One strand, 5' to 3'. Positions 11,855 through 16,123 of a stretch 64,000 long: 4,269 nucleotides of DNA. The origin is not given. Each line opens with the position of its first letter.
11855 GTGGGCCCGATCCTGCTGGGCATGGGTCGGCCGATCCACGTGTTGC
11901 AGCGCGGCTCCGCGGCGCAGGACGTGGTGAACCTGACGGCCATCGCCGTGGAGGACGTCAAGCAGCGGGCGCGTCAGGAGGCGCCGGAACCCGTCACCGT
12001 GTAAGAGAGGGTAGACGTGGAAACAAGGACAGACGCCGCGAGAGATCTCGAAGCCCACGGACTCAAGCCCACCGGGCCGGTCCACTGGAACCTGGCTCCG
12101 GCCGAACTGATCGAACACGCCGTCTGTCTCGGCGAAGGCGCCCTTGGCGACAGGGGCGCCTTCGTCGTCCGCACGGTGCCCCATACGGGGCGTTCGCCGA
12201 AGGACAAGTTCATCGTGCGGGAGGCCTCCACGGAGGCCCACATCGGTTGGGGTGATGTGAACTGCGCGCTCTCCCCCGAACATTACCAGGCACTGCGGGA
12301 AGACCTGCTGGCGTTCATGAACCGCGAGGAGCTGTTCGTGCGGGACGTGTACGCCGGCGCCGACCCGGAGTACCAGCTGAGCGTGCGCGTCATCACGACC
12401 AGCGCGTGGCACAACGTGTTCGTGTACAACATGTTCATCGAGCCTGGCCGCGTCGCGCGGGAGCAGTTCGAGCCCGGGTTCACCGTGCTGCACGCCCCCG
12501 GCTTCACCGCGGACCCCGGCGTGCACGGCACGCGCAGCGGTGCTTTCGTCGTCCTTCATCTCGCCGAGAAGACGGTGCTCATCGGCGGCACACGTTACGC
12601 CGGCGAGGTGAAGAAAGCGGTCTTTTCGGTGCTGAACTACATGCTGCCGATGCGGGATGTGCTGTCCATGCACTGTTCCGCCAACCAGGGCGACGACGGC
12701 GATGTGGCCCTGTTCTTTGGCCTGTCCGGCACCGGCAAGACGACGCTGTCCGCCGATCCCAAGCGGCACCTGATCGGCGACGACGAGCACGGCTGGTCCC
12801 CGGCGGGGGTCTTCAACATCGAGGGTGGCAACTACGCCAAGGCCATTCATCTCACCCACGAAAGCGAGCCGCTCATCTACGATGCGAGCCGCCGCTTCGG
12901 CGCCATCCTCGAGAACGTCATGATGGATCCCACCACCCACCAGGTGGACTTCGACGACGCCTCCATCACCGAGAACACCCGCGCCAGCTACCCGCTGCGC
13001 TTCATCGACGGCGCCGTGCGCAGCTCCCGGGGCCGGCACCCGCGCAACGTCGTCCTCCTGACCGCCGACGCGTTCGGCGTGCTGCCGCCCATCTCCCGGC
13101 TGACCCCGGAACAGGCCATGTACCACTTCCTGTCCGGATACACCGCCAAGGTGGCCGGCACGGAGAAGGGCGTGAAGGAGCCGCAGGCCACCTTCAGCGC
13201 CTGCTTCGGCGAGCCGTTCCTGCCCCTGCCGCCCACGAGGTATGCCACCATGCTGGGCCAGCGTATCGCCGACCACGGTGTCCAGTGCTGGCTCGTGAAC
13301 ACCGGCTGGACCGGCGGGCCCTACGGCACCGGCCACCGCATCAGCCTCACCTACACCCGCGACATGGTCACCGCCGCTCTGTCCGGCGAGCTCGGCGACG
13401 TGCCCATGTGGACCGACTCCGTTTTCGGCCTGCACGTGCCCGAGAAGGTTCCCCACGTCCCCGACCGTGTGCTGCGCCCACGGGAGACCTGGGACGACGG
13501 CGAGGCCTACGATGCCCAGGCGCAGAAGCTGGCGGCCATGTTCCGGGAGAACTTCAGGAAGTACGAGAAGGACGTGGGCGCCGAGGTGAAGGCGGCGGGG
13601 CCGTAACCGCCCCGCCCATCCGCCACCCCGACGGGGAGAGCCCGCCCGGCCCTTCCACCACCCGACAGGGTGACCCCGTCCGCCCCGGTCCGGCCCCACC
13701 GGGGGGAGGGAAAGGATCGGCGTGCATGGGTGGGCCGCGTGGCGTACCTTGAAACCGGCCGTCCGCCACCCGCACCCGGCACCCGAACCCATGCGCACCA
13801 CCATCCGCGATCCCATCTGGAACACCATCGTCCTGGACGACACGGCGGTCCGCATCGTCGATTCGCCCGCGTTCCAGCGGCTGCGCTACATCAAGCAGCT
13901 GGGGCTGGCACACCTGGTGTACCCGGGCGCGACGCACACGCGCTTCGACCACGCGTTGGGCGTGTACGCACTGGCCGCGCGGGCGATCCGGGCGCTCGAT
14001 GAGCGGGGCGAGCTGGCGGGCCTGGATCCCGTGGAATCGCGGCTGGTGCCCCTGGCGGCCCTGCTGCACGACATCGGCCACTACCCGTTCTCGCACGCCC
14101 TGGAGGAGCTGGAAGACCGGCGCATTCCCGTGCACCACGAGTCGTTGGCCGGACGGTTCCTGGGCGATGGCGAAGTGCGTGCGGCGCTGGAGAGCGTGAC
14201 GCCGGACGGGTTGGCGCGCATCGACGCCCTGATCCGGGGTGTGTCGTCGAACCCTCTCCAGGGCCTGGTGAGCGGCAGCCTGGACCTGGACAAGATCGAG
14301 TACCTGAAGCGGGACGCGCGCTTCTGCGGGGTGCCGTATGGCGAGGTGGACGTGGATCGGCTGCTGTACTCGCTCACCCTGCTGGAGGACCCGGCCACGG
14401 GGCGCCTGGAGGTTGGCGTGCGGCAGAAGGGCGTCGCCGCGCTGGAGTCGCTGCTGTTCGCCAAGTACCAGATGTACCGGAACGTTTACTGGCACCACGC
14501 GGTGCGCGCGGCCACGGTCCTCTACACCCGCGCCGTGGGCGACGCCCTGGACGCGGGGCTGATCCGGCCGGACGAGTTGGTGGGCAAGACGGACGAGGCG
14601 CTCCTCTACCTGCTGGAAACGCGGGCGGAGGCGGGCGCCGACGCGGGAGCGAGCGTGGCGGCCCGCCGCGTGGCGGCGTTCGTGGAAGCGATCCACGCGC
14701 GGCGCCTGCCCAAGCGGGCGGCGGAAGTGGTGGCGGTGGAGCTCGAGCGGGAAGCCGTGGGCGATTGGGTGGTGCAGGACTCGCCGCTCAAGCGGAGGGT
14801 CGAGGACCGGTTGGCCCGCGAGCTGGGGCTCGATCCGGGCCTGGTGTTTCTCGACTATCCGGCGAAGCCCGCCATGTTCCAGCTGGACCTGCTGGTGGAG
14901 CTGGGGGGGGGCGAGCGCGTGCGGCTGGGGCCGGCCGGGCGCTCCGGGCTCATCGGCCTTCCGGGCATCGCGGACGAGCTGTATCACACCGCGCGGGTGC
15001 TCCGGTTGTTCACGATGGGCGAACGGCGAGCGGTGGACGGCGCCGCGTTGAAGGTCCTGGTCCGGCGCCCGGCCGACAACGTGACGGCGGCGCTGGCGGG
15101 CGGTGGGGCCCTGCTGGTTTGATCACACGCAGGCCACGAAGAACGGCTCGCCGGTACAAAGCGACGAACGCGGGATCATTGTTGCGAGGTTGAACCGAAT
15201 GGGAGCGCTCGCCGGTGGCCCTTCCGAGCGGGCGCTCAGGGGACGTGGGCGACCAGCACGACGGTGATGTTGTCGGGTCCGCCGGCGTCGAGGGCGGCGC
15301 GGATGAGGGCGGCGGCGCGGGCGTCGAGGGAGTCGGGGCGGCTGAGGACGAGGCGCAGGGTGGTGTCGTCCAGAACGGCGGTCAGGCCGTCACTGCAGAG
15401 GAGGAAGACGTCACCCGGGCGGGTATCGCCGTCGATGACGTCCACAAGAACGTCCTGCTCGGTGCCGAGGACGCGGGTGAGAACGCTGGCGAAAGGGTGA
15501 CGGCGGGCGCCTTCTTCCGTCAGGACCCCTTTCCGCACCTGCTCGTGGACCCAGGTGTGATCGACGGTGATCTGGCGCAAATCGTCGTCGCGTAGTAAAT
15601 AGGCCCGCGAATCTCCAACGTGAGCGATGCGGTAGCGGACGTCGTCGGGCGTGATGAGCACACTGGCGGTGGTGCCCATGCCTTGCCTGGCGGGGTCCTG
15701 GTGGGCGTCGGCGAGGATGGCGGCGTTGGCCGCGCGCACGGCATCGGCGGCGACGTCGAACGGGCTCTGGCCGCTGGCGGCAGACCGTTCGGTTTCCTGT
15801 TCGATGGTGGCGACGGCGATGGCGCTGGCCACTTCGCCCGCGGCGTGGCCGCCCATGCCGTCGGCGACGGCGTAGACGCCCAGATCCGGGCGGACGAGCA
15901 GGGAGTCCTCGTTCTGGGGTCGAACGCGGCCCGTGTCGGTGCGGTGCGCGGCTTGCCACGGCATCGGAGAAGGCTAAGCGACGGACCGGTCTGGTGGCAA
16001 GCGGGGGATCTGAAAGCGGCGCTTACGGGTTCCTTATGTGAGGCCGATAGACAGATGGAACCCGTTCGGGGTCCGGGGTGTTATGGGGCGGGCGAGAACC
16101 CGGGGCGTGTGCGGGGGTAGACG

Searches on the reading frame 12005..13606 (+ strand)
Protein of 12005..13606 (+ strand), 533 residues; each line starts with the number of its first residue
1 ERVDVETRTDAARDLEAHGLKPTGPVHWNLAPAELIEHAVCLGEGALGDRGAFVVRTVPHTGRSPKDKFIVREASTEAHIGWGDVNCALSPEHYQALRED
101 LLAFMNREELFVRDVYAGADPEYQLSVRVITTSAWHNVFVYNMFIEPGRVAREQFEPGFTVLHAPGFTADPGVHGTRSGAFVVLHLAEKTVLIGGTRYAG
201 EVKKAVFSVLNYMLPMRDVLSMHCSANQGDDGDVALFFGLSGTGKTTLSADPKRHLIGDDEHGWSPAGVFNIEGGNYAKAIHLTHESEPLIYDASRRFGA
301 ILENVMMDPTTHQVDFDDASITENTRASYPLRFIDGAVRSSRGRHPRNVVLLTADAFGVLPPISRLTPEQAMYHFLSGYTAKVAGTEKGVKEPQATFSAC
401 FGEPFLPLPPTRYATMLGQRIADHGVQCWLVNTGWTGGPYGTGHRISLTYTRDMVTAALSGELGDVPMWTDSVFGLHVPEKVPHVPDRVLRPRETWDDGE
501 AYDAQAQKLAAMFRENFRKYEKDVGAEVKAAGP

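Call 54: search_protein_families(library=pfam, proteins=[window:12005-13606:+], max_evalue=0.00001)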
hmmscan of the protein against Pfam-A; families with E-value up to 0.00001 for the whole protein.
window:12005-13606:+ (533 aa): 1 family
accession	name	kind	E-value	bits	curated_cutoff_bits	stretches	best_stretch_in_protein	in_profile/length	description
PF01293.25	PEPCK_ATP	-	7.8e-215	714.3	26.5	1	26-487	3-464/465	Phosphoenolpyruvate carboxykinase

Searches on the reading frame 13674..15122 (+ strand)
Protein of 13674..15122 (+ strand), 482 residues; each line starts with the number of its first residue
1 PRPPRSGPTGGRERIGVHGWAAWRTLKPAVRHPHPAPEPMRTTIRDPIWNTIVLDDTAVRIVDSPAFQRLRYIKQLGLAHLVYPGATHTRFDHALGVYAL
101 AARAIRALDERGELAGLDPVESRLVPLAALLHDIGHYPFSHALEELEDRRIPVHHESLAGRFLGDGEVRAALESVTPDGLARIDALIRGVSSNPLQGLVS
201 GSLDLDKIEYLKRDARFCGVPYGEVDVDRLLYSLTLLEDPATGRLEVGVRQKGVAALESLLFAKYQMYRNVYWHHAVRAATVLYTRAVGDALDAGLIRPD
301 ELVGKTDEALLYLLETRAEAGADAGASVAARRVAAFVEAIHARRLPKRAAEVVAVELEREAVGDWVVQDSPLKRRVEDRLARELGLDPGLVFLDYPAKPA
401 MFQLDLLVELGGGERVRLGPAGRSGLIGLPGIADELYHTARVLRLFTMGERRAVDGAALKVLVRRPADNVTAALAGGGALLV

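Call 54: search_protein_families(library=pfam, proteins=[window:13674-15122:+], max_evalue=0.00001)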
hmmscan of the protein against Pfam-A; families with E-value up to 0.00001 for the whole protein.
window:13674-15122:+ (482 aa): 2 families
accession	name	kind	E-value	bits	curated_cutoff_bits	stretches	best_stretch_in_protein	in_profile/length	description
PF19276.4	HD_assoc_2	-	2.6e-20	73.3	23.1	1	225-412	1-166/222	HD associated region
PF01966.28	HD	-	1.1e-08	35.7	22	1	90-156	1-59/116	HD domain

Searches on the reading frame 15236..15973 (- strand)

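Call 54: search_protein_families(library=pfam, proteins=[window:15236-15973:-], max_evalue=0.00001)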
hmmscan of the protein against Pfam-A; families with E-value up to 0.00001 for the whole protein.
window:15236-15973:- (245 aa): 2 families
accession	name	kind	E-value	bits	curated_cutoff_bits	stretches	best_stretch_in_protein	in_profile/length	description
PF13672.11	PP2C_2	-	2.7e-14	53.6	24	1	20-201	11-178/209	Protein phosphatase 2C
PF00481.26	PP2C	-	2e-11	44.5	20.3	1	22-143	25-144/255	Protein phosphatase 2C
